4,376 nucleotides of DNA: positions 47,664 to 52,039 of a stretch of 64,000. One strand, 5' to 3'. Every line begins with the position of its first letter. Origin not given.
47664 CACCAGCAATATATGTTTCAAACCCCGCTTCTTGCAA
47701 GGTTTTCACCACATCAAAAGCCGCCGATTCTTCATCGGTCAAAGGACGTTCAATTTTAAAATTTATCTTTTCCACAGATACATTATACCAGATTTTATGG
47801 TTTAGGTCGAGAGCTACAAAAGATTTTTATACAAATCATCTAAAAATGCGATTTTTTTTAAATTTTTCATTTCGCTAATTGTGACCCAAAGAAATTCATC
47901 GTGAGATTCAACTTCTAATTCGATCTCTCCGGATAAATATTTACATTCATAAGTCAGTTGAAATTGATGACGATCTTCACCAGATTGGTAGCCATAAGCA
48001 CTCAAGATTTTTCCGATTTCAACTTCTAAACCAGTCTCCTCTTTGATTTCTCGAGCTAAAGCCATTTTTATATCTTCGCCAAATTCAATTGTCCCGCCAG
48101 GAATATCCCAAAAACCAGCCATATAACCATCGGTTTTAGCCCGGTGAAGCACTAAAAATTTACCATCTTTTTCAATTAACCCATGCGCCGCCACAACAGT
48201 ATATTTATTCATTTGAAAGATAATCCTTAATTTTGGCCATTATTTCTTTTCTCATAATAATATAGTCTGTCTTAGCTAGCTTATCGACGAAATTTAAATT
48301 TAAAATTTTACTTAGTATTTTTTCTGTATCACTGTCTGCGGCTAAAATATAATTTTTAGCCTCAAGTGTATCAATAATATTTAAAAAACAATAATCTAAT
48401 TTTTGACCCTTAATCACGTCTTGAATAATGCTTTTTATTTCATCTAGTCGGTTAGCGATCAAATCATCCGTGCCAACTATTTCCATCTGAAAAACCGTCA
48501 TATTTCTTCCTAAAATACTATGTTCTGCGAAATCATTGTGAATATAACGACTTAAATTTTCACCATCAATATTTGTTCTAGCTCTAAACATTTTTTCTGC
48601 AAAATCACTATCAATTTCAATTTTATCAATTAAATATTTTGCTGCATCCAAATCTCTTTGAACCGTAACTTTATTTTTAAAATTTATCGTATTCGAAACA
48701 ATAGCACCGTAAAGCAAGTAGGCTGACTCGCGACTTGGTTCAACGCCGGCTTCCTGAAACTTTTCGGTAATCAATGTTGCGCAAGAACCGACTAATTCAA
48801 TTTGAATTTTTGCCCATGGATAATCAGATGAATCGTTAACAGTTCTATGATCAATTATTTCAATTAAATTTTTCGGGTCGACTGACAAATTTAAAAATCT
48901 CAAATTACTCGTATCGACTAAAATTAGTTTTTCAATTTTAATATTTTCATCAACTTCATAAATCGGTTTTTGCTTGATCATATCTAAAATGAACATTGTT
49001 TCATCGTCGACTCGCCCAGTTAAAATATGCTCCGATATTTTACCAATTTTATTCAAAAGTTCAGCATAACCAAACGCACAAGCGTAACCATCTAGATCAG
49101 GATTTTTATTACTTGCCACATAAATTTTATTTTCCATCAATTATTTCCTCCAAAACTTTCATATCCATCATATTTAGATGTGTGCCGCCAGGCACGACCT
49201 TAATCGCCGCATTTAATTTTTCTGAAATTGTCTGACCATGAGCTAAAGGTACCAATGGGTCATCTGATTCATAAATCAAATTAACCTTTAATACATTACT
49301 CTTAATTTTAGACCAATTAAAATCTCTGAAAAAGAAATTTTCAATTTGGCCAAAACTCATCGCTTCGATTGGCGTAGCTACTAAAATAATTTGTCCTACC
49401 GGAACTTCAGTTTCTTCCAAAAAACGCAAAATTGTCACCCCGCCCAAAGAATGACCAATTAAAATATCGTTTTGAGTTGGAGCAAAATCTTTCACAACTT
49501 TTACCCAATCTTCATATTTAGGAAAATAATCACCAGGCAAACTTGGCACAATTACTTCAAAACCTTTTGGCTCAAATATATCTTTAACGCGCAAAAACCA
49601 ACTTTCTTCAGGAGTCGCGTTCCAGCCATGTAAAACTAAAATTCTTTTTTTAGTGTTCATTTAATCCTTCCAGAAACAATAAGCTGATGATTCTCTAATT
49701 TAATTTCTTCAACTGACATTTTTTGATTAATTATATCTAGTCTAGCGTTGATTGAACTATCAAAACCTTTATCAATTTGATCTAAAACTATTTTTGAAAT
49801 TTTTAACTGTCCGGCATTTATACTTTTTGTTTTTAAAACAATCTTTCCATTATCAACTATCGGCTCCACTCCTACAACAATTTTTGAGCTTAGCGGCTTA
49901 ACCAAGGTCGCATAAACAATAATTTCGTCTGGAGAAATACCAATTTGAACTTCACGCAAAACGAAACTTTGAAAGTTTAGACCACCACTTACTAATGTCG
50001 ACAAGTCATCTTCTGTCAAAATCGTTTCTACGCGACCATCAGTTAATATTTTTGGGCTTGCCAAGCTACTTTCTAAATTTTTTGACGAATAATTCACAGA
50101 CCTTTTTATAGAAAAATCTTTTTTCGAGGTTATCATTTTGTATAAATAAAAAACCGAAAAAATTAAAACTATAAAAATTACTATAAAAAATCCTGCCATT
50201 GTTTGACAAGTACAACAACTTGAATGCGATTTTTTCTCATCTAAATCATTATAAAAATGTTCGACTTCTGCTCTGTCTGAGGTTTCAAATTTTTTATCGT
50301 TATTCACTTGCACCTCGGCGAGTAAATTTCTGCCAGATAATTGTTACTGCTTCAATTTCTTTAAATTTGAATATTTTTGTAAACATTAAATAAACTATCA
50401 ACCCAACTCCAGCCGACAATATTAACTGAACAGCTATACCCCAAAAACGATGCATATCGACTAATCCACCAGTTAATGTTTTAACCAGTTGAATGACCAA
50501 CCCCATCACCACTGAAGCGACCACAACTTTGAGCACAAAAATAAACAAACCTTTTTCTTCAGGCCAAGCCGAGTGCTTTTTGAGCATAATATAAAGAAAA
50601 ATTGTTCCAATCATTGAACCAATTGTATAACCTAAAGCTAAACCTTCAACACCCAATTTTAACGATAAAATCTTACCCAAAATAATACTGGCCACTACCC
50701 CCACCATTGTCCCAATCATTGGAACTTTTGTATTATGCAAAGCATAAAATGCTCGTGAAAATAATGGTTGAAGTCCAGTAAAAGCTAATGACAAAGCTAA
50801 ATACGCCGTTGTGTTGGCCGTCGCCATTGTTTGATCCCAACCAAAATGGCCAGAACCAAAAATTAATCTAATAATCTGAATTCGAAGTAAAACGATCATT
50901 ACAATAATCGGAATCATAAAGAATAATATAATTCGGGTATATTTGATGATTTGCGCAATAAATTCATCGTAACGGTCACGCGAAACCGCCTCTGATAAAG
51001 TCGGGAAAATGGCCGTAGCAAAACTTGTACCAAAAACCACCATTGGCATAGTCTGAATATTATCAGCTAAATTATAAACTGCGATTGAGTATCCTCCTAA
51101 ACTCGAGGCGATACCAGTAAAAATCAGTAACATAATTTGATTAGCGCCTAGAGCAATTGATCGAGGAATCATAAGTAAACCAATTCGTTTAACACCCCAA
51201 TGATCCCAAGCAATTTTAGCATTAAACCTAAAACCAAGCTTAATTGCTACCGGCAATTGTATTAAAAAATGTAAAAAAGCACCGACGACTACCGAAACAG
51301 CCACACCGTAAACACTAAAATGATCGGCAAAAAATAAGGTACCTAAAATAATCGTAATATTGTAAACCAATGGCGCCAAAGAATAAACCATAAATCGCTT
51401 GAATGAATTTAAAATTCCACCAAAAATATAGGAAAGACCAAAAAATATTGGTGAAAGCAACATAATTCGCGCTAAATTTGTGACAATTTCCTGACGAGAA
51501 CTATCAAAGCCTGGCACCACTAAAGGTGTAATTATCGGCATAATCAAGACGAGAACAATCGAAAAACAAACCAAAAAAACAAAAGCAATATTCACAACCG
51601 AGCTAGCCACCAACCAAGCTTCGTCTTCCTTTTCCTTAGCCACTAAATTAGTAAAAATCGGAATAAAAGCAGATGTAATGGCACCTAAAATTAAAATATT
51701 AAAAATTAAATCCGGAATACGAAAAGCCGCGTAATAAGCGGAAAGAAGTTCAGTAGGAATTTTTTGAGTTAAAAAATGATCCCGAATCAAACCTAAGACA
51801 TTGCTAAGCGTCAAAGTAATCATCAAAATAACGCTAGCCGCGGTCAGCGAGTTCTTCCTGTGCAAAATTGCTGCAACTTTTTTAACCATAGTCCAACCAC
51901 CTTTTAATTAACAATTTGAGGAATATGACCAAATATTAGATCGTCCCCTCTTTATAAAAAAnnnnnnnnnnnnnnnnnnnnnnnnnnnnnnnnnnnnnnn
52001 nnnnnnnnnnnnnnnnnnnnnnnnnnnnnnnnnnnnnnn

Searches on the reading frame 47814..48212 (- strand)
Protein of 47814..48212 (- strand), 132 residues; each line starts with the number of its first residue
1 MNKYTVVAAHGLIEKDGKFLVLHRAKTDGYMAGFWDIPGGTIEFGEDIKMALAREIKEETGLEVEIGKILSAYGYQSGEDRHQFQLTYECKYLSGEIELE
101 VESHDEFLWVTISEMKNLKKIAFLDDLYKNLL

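Call 81: search_protein_families(library=pfam, max_evalue=0.00001, proteins=[window:47814-48212:-])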
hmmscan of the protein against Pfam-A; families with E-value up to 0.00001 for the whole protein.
window:47814-48212:- (132 aa): 2 families
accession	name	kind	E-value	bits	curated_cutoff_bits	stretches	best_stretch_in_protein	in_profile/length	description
PF00293.34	NUDIX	-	2.3e-18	66.9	21.1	1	8-125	6-128/134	NUDIX domain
PF14815.12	NUDIX_4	-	1.3e-08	35.1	35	1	12-118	4-101/113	NUDIX domain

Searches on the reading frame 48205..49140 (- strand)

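Call 81: search_protein_families(library=pfam, max_evalue=0.00001, proteins=[window:48205-49140:-])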
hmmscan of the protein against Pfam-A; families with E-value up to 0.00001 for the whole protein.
window:48205-49140:- (311 aa): 2 families
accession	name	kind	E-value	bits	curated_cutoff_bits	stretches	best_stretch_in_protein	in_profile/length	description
PF01368.27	DHH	-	2.7e-10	41.1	28.1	1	5-147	1-125/125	DHH family, N-terminal domain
PF02833.19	DHHA2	-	1.9e-07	31.9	27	1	183-302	2-121/126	DHHA2 domain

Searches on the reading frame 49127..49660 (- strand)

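Call 81: search_protein_families(library=pfam, max_evalue=0.00001, proteins=[window:49127-49660:-])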
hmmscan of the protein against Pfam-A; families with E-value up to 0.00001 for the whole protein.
window:49127-49660:- (177 aa): 3 families
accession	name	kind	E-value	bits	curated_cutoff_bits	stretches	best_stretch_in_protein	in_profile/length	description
PF06821.19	Ser_hydrolase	-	5.5e-14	52.9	22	1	7-164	1-156/172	Serine hydrolase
PF12697.13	Abhydrolase_6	-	1.6e-10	42.5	26.3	1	7-101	1-94/217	Alpha/beta hydrolase family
PF00561.26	Abhydrolase_1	-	1.1e-08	35.6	25.8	1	6-114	2-120/245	alpha/beta hydrolase fold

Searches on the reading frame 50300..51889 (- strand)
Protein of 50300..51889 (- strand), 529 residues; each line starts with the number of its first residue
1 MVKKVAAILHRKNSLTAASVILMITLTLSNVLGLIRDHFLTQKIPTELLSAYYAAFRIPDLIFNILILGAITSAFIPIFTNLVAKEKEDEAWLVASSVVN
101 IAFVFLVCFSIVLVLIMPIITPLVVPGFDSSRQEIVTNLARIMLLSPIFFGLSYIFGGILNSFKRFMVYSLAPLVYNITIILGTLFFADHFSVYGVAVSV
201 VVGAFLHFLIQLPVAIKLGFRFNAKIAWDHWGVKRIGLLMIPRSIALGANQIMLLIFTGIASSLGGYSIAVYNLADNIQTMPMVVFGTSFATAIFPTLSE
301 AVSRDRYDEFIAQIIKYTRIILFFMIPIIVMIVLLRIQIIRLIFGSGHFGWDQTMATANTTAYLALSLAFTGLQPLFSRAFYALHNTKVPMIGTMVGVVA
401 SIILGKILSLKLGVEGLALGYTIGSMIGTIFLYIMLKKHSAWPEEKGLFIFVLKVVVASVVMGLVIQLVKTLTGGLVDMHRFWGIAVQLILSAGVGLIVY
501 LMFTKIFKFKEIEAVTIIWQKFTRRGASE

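Call 81: search_protein_families(library=pfam, max_evalue=0.00001, proteins=[window:50300-51889:-])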
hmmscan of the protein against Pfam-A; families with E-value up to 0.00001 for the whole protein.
window:50300-51889:- (529 aa): 3 families
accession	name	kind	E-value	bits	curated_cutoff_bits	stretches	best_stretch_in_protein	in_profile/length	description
PF03023.19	MurJ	-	2.5e-86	290.5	27.4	1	48-475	10-438/451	Lipid II flippase MurJ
PF13440.11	Polysacc_synt_3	-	2.6e-10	40.5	23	1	98-346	46-286/293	Polysaccharide biosynthesis protein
PF01554.23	MatE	-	1.1e-09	38.7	24.9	1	249-405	8-159/161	MatE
